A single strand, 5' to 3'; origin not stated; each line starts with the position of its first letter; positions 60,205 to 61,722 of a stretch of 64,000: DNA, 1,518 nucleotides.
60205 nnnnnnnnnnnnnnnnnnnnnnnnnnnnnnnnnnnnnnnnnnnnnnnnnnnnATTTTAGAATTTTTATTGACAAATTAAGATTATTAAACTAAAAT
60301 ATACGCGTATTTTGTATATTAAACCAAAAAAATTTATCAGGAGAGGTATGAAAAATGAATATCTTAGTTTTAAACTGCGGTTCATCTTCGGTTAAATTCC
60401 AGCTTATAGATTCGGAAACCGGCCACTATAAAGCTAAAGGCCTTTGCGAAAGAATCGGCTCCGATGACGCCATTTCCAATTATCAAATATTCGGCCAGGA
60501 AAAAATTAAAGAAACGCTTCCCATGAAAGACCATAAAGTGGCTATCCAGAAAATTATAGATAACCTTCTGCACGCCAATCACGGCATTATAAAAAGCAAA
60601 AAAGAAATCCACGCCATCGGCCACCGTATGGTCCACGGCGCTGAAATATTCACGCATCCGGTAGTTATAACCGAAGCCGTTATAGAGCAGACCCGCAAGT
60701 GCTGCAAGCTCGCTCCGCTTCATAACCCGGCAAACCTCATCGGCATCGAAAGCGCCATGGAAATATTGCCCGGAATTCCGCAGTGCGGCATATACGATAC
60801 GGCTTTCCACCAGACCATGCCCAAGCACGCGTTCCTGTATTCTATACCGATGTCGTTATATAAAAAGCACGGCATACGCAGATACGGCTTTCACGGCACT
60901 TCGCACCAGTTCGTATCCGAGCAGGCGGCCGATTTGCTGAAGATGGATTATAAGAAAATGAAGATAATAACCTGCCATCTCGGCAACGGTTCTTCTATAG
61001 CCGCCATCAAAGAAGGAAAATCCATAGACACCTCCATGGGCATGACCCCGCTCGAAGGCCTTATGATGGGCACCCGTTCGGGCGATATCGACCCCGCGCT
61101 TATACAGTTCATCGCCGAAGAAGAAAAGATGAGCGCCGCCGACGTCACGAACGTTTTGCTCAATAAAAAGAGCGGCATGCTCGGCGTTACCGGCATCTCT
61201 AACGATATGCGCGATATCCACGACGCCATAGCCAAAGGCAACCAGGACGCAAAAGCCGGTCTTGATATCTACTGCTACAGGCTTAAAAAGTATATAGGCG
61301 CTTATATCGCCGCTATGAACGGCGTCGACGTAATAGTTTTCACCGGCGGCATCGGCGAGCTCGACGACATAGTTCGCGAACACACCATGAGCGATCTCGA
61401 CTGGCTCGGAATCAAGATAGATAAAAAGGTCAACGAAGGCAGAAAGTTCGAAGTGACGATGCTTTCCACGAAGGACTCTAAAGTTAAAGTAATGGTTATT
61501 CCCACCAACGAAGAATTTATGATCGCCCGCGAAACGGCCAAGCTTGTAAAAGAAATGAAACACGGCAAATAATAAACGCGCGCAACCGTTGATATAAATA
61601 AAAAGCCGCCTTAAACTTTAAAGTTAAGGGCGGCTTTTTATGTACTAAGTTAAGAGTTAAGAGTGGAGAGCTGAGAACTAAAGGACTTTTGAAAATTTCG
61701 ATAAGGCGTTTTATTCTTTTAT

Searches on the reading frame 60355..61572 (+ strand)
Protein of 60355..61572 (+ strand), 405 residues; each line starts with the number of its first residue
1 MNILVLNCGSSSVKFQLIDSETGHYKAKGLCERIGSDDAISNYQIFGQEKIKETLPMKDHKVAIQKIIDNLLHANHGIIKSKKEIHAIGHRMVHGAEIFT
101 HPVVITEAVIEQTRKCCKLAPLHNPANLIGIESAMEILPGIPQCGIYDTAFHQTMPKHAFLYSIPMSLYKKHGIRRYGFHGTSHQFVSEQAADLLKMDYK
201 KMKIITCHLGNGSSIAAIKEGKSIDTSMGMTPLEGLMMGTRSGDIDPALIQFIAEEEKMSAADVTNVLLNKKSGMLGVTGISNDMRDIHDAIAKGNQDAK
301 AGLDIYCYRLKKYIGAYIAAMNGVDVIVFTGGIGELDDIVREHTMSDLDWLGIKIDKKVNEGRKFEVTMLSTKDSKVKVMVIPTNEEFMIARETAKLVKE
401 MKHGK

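Call 8: search_protein_families(library=pfam, proteins=[window:60355-61572:+])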
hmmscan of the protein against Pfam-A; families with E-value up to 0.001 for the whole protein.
window:60355-61572:+ (405 aa): 1 family
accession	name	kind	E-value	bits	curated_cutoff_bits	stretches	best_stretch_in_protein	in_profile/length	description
PF00871.23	Acetate_kinase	-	1.1e-158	528.5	22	1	3-392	2-392/392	Acetokinase family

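Call 10: find_encoding_contigs(protein=window:60355-61572:+, flank=10000, max_places=10)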
Protein window:60355-61572:+ (405 aa): 3 contigs read that carry it; 3 places shown.
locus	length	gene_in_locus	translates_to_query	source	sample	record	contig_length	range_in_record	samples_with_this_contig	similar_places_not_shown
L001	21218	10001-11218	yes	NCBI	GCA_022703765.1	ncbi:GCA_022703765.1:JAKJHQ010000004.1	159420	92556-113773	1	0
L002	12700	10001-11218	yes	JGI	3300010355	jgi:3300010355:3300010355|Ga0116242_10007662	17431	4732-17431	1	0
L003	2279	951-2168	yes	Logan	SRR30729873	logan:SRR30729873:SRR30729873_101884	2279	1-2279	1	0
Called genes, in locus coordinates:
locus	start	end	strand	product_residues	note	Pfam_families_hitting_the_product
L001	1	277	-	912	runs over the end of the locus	-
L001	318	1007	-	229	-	PF04773:FecR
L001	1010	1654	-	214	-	PF04542:Sigma70_r2, PF08281:Sigma70_r4_2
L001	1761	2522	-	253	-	-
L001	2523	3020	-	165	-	-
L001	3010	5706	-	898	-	-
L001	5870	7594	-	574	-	-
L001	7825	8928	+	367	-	PF00155:Aminotran_1_2 (weak), PF01041:DegT_DnrJ_EryC1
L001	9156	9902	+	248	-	PF25084:LbH_EIF2B (weak), PF25087:GMPPB_C (weak), PF00132:Hexapep, PF14602:Hexapep_2 (weak), PF00132:Hexapep (weak), PF25084:LbH_EIF2B (weak), PF00132:Hexapep (weak), PF14602:Hexapep_2 (weak)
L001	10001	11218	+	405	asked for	PF00871:Acetate_kinase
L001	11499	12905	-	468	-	PF10396:TrmE_N, PF12631:MnmE_helical, PF01926:MMR_HSR1, PF02421:FeoB_N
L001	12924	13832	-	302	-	PF14804:Jag_N, PF13083:KH_KhpA-B, PF01424:R3H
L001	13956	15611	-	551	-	PF14849:YidC_periplas, PF02096:60KD_IMP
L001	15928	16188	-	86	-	PF00825:Ribonuclease_P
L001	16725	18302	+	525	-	PF01336:tRNA_anti-codon, PF00152:tRNA-synt_2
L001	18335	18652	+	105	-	-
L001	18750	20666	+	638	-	PF12773:DZR (weak), PF08450:SGL (faint), PF25021:TEN_NHL (faint), PF01436:NHL (weak), PF17170:DUF5128 (weak), PF01436:NHL (weak), PF17170:DUF5128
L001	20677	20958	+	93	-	PF00708:Acylphosphatase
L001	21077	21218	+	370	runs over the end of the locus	PF01571:GCV_T, PF08669:GCV_T_C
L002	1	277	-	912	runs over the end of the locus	-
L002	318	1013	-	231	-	PF04773:FecR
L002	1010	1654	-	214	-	PF04542:Sigma70_r2, PF08281:Sigma70_r4_2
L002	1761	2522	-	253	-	-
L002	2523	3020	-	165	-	-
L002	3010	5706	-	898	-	-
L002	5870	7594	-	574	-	-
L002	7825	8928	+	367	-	PF00155:Aminotran_1_2 (weak), PF01041:DegT_DnrJ_EryC1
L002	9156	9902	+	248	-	PF25084:LbH_EIF2B (weak), PF25087:GMPPB_C (weak), PF00132:Hexapep, PF14602:Hexapep_2 (weak), PF00132:Hexapep (weak), PF25084:LbH_EIF2B (weak), PF00132:Hexapep (weak), PF14602:Hexapep_2 (weak)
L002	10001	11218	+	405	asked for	PF00871:Acetate_kinase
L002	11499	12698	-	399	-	?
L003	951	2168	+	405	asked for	PF00871:Acetate_kinase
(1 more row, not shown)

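Call 27: search_protein_families(library=ncbifam, proteins=[window:60355-61572:+])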
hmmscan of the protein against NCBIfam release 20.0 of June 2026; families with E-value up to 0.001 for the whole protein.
window:60355-61572:+ (405 aa): 8 families
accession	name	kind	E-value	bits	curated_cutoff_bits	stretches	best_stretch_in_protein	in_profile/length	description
TIGR00016.1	ackA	subfamily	3.6e-160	533.1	293.4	1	1-398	4-404/405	acetate/propionate family kinase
NF009063.0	PRK12397.1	equivalog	4.4e-132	440.5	659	1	2-398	4-393/404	acetate/propionate family kinase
NF009045.0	PRK12379.1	equivalog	2.6e-125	418.4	580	1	3-399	7-394/402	propionate kinase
NF005520.0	PRK07157.1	equivalog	3.4e-125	418.3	561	1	2-399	4-399/400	acetate kinase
NF009099.0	PRK12440.1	equivalog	1.1e-121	406.5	693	1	3-397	6-396/397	acetate/propionate family kinase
NF005462.0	PRK07058.1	equivalog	1.1e-91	307.8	486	1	3-402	6-394/396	acetate/propionate family kinase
NF002834.0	PRK03011.1-5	subfamily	1.4e-27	96.7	222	1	175-351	150-323/357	butyrate kinase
TIGR02707.1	butyr_kinase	equivalog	4.5e-22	78.5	289.1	1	175-350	147-319/351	butyrate kinase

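Call 33: find_homologous_proteins(query=window:60355-61572:+, max_evalue=1e-100)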
Query window:60355-61572:+ (405 aa): 7972 proteins with E <= 1e-100 among 8000 candidates; the best 120 are listed.
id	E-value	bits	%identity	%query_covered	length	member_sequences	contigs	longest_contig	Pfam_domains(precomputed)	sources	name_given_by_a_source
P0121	9.5e-261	882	96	100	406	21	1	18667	PF00871.24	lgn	-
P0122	1.2e-214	731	94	84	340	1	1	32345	PF00871.24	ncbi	ncbi:MAG: acetate kinase, partial [Candidatus Wallbacteria bacterium GWC2_49_35]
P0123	1.5e-209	714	75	99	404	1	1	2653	PF00871.24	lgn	-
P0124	3.6e-208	709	76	99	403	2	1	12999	PF00871.24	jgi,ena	-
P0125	5.6e-203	692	74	99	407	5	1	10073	PF00871.24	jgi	-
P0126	9.8e-198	675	71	99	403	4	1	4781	PF00871.24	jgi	-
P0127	5.1e-170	584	67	98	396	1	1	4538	PF00871.24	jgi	-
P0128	4.1e-147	508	58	99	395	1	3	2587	PF00871.24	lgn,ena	-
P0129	1.0e-146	507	58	99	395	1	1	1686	PF00871.24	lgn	-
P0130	1.9e-146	506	57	100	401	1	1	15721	PF00871.24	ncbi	-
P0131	2.4e-146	506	58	99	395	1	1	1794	PF00871.24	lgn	-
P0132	6.6e-146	504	57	98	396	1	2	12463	PF00871.24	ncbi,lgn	-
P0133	7.5e-146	504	57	99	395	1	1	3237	PF00871.24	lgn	-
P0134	8.0e-146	504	57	99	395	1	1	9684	PF00871.24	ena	-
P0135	9.0e-146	504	58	98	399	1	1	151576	PF00871.24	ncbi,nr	ncbi:MAG: acetate kinase [Lachnospiraceae bacterium]|nr:acetate kinase [Lachnospiraceae bacterium]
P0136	1.1e-145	504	57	100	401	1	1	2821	PF00871.24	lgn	-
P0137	1.9e-145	503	57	99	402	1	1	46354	PF00871.24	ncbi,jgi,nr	ncbi:MAG: acetate kinase [Calditrichaeota bacterium]|nr:acetate kinase [Calditrichota bacterium]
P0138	2.3e-145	503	57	100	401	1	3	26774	PF00871.24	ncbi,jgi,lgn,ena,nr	ncbi:MAG: acetate kinase [Caldisericaceae bacterium]|nr:acetate kinase [Caldisericaceae bacterium]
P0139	2.9e-145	502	56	99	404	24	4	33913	PF00871.24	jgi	jgi:acetate kinase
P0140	3.9e-145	502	56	98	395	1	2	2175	PF00871.24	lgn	-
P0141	3.9e-145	502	57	99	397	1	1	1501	PF00871.24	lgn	-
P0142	4.8e-145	502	57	100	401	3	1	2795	PF00871.24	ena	-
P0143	1.5e-144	500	57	99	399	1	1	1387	PF00871.24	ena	-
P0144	1.7e-144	500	58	99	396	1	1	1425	PF00871.24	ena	-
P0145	1.9e-144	500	56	99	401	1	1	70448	PF00871.24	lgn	-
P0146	1.9e-144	500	57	98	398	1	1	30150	PF00871.24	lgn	-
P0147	2.2e-144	499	57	98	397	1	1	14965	PF00871.24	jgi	-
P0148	2.3e-144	499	57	99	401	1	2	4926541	PF00871.24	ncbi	ncbi:acetate/propionate family kinase [Calditrichota bacterium LG25]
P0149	2.6e-144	499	58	99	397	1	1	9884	PF00871.24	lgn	-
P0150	3.2e-144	499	57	99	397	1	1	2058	PF00871.24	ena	-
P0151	3.4e-144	499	57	99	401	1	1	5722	PF00871.24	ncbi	ncbi:acetate/propionate family kinase [Caldithrix abyssi]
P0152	3.5e-144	499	57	99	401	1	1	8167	PF00871.24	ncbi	ncbi:acetate/propionate family kinase [Caldithrix abyssi]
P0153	3.8e-144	499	58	99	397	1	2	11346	PF00871.24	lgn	-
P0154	4.2e-144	498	57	99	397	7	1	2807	PF00871.24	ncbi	-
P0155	4.2e-144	498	57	98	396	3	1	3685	PF00871.24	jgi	jgi:acetate kinase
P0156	4.4e-144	498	58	99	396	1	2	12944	PF00871.24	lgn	-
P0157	4.6e-144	498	57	98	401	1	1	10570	PF00871.24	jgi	-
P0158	5.0e-144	498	56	99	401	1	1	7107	PF00871.24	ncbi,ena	-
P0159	5.2e-144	498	58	98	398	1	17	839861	PF00871.24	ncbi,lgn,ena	-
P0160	7.8e-144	498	58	99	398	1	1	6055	PF00871.24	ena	-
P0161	8.4e-144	497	57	99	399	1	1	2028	PF00871.24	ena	-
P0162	8.7e-144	497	57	99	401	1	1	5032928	PF00871.24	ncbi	ncbi:acetate/propionate family kinase [Calditrichota bacterium GD2]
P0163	9.2e-144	497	57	99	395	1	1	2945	PF00871.24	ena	-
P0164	9.3e-144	497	57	99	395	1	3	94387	PF00871.24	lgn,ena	-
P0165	9.8e-144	497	57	99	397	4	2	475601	PF00871.24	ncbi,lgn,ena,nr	ncbi:MAG: acetate kinase [Lachnospiraceae bacterium]|nr:acetate kinase [Lachnospiraceae bacterium]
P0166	1.2e-143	497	54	98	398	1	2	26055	PF00871.24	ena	-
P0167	1.4e-143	497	57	99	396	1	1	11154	PF00871.24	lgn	-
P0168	1.5e-143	497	56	99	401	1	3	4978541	PF00871.24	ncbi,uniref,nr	ncbi:Acetate kinase [Caldithrix abyssi DSM 13497]|uniref:Acetate kinase n=1 Tax=Caldithrix abyssi DS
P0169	1.6e-143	496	58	99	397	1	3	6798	PF00871.24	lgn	-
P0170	2.0e-143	496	58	99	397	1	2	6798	PF00871.24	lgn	-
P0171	2.0e-143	496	56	99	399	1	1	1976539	PF00871.24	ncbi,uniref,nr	ncbi:acetate/propionate family kinase [Thermobrachium celere]|uniref:Acetate kinase n=1 Tax=Thermobr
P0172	2.7e-143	496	58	99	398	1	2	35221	PF00871.24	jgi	-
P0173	2.8e-143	496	57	99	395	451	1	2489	PF00871.24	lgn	-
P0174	3.2e-143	495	58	98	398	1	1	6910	PF00871.24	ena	-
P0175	3.4e-143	495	57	99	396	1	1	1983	PF00871.24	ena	-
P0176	4.1e-143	495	55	99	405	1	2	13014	PF00871.24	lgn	-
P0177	4.6e-143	495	58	99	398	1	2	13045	PF00871.24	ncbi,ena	-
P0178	4.6e-143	495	56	99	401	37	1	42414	PF00871.24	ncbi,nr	ncbi:MAG: acetate kinase [Thermoanaerobacter thermocopriae]|nr:MAG: acetate kinase [Thermoanaerobact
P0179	5.6e-143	495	57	99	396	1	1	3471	PF00871.24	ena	-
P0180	5.7e-143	495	55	99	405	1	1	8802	PF00871.24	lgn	-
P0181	5.8e-143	495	58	99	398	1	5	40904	PF00871.24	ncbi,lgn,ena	-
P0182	5.9e-143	495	55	99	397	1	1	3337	PF00871.24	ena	-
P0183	6.5e-143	494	57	99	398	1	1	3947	PF00871.24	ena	-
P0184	8.0e-143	494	57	99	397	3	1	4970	PF00871.24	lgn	-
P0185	8.5e-143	494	56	99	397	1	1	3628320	PF00871.24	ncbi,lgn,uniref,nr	ncbi:acetate/propionate family kinase [Tepidibacter aestuarii]|uniref:acetate/propionate family kina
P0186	8.7e-143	494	56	99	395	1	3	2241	PF00871.24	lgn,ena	-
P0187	8.9e-143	494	56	98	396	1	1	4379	PF00871.24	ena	-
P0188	8.9e-143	494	58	98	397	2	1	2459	PF00871.24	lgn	-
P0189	9.4e-143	494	56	98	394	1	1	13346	PF00871.24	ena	-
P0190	1.1e-142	494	57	98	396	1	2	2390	PF00871.24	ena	-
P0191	1.1e-142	494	56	99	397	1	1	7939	PF00871.24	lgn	-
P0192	1.2e-142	494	55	99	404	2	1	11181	PF00871.24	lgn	-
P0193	1.4e-142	493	57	98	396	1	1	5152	PF00871.24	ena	-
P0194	1.5e-142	493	57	98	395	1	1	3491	PF00871.24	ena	-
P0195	1.6e-142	493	57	99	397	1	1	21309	PF00871.24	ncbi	-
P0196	1.6e-142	493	57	99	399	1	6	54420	PF00871.24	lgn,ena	-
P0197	1.8e-142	493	56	98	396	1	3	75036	PF00871.24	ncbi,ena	-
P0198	1.8e-142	493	56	98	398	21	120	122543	PF00871.24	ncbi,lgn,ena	-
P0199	2.1e-142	493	54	98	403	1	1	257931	PF00871.24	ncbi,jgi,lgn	-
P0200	2.1e-142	493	56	98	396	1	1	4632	PF00871.24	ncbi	-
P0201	2.1e-142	493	56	98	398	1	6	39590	PF00871.24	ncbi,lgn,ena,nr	ncbi:MAG TPA: acetate kinase [Candidatus Coprocola pullicola]|nr:acetate kinase [Candidatus Coprocol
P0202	2.2e-142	493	57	99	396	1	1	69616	PF00871.24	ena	-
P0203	2.3e-142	493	57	98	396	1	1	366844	PF00871.24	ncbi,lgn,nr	ncbi:acetate kinase [Lachnospiraceae bacterium XBB1006]|nr:acetate kinase [Lachnospiraceae bacterium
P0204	2.3e-142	493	57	98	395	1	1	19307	PF00871.24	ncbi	-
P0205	2.4e-142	493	56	99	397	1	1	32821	PF00871.24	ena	-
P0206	2.4e-142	493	56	98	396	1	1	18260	PF00871.24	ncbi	-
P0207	2.4e-142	493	57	98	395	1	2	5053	PF00871.24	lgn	-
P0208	2.5e-142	493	57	99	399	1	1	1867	PF00871.24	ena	-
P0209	2.7e-142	492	56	99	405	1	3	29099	PF00871.24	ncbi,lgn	ncbi:MAG: acetate kinase [bacterium]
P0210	2.8e-142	492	58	98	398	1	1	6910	PF00871.24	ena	-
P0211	2.8e-142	492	56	98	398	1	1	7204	PF00871.24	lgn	-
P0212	3.0e-142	492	57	99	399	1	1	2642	PF00871.24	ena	-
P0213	3.1e-142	492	56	98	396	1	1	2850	PF00871.24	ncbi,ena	-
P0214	3.2e-142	492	56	99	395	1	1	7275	PF00871.24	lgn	-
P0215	3.3e-142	492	57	99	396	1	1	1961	PF00871.24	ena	-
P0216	3.3e-142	492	57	99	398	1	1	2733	PF00871.24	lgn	-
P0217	3.4e-142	492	55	99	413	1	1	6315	PF00871.24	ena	-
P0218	4.1e-142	492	57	98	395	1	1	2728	PF00871.24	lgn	-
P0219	4.2e-142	492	57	99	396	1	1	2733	PF00871.24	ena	-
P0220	4.2e-142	492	56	98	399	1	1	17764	PF00871.24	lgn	-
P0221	4.3e-142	492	57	98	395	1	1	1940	PF00871.24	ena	-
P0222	4.7e-142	492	56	99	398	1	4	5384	PF00871.24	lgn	-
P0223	4.8e-142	492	55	98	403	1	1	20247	PF00871.24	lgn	-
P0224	5.0e-142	492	55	99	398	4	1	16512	PF00871.24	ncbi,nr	ncbi:MAG: acetate kinase [Lachnospiraceae bacterium]|nr:acetate kinase [Lachnospiraceae bacterium]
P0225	5.1e-142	492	57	99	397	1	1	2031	PF00871.24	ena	-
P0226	5.1e-142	492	56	98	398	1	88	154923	PF00871.24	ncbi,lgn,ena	-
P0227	5.8e-142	491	57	98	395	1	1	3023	PF00871.24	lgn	-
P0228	5.9e-142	491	57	99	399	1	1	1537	PF00871.24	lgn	-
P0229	6.1e-142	491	57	99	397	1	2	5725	PF00871.24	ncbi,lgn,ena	-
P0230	6.1e-142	491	56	99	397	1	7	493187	PF00871.24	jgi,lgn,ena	-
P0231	6.4e-142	491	57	99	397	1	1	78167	PF00871.24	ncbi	-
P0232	6.4e-142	491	56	98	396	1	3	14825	PF00871.24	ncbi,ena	-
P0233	6.8e-142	491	56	98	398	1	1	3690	PF00871.24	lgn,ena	-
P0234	7.2e-142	491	56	98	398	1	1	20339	PF00871.24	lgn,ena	-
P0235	7.4e-142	491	57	99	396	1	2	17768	PF00871.24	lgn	-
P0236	7.5e-142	491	56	98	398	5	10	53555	PF00871.24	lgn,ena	-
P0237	8.0e-142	491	55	99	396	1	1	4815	PF00871.24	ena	-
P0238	8.4e-142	491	56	99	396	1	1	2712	PF00871.24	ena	-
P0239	8.6e-142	491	56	99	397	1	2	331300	PF00871.24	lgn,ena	-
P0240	8.7e-142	491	55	99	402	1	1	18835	PF00871.24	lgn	-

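Call 34: find_encoding_contigs(protein=P0121, flank=8000, max_places=4)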
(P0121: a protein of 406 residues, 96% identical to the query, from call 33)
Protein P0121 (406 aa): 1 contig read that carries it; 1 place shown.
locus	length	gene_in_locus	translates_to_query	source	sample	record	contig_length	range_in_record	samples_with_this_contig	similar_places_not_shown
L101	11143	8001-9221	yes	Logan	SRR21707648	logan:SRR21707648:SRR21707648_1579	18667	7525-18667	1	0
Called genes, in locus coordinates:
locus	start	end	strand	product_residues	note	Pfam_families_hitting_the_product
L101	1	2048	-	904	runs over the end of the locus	-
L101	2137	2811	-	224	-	PF04773:FecR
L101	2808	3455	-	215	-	PF04542:Sigma70_r2, PF08281:Sigma70_r4_2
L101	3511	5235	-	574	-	-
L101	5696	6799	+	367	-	PF00155:Aminotran_1_2 (weak), PF01041:DegT_DnrJ_EryC1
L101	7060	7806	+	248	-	-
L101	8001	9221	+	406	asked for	PF00871:Acetate_kinase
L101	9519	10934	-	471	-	PF10396:TrmE_N, PF12631:MnmE_helical, PF01926:MMR_HSR1, PF02421:FeoB_N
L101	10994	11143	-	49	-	?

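Call 35: find_encoding_contigs(protein=P0122, flank=8000, max_places=3)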
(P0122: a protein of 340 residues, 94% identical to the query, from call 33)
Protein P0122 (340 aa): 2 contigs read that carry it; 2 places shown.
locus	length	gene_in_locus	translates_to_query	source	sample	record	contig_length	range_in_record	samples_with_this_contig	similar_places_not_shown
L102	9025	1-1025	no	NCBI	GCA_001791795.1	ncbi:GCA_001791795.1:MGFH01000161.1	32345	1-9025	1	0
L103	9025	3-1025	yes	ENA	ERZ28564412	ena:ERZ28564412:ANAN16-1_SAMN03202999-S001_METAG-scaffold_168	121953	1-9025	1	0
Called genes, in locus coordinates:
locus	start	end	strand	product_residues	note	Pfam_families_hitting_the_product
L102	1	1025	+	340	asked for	PF00871:Acetate_kinase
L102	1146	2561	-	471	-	PF10396:TrmE_N, PF12631:MnmE_helical, PF01926:MMR_HSR1, PF02421:FeoB_N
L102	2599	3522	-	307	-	PF14804:Jag_N, PF13083:KH_KhpA-B, PF01424:R3H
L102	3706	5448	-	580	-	PF14849:YidC_periplas, PF02096:60KD_IMP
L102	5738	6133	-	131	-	PF00825:Ribonuclease_P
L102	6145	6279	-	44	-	PF00468:Ribosomal_L34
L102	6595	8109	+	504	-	PF01336:tRNA_anti-codon, PF00152:tRNA-synt_2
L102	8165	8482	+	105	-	-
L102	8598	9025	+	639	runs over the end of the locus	-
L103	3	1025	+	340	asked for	PF00871:Acetate_kinase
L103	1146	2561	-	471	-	PF10396:TrmE_N, PF12631:MnmE_helical, PF01926:MMR_HSR1, PF02421:FeoB_N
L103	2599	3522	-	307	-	PF14804:Jag_N, PF13083:KH_KhpA-B, PF01424:R3H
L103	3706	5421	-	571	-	PF14849:YidC_periplas, PF02096:60KD_IMP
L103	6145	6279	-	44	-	PF00468:Ribosomal_L34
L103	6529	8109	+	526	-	PF01336:tRNA_anti-codon, PF00152:tRNA-synt_2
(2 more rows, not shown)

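Call 36: find_encoding_contigs(protein=P0124, flank=8000, max_places=3)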
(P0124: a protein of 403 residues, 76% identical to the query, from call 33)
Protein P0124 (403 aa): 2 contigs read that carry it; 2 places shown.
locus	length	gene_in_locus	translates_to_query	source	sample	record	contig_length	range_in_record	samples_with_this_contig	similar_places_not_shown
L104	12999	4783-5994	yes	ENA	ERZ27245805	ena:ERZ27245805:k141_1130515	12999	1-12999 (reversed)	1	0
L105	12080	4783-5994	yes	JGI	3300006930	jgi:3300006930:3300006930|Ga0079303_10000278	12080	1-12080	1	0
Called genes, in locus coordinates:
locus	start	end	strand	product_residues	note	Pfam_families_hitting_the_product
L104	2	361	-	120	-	?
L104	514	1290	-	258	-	-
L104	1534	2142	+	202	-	PF06130:PTAC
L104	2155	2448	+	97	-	PF03319:EutN_CcmL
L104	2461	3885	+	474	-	PF00171:Aldedh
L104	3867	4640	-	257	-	-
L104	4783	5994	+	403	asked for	PF00871:Acetate_kinase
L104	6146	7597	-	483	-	PF10396:TrmE_N, PF12631:MnmE_helical, PF01926:MMR_HSR1, PF02421:FeoB_N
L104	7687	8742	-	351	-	PF14804:Jag_N, PF13083:KH_KhpA-B, PF01424:R3H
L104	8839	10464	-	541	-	PF14849:YidC_periplas, PF02096:60KD_IMP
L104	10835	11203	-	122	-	PF00825:Ribonuclease_P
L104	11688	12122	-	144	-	-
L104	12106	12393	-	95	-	-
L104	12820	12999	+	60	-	?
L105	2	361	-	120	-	?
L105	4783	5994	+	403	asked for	PF00871:Acetate_kinase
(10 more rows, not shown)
